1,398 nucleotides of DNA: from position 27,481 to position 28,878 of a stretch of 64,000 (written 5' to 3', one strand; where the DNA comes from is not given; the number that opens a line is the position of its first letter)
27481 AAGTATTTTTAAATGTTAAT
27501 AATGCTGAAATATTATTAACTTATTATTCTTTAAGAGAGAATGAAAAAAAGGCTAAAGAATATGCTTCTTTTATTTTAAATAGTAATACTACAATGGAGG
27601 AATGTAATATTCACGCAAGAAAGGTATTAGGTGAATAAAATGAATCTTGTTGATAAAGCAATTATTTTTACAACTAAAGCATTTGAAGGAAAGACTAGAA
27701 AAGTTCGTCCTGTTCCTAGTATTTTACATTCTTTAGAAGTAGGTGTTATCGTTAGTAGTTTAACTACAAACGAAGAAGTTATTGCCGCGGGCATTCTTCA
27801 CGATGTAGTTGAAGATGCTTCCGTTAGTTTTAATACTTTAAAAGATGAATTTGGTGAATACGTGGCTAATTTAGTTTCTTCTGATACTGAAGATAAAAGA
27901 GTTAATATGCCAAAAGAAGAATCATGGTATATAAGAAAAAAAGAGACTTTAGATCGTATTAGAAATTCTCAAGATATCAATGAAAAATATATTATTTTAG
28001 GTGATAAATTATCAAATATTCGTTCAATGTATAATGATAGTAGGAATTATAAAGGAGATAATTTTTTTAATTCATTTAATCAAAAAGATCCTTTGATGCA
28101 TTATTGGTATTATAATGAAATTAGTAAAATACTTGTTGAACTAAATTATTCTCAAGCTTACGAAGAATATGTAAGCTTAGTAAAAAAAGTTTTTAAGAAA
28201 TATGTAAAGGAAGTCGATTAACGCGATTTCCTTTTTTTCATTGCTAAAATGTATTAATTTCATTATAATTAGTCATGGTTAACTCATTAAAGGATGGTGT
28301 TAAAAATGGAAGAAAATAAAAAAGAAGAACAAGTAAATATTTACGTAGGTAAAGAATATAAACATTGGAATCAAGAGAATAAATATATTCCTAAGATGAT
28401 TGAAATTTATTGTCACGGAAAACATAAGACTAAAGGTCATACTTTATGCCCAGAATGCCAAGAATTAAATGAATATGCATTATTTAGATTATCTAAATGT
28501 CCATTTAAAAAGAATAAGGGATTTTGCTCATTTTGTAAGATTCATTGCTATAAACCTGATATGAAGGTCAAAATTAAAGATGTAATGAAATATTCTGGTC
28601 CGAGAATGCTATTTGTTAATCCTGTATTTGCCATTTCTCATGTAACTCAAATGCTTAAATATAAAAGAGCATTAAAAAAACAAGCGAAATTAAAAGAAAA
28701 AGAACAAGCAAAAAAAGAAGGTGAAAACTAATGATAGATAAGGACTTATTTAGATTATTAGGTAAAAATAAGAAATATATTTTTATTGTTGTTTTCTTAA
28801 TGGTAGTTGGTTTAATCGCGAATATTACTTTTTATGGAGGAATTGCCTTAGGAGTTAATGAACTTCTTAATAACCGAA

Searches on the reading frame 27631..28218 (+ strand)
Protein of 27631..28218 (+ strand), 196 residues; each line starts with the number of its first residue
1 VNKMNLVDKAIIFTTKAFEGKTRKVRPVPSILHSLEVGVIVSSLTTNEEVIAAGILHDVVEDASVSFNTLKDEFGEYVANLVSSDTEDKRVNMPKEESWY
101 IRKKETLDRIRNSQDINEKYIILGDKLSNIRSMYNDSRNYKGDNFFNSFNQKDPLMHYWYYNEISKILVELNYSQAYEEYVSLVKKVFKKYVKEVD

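Call 24: search_protein_families(library=pfam, proteins=[window:27631-28218:+], max_evalue=0.001)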
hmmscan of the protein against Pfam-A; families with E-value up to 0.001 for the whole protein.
window:27631-28218:+ (196 aa): 2 families
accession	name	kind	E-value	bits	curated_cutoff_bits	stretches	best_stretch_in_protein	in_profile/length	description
PF13328.12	HD_4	-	9.1e-17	61.7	27.2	1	10-136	1-130/156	HD domain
PF01966.28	HD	-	0.00027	21.7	22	1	33-97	4-77/116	HD domain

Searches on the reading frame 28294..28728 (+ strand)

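Call 24: search_protein_families(library=pfam, proteins=[window:28294-28728:+], max_evalue=0.001)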
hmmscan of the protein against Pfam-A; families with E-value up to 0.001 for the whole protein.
window:28294-28728:+ (145 aa): 1 family
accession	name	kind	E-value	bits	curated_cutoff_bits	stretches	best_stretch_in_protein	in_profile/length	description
PF11756.13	YgbA_NO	-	2.2e-39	134.6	25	1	24-127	2-104/106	Nitrous oxide-stimulated promoter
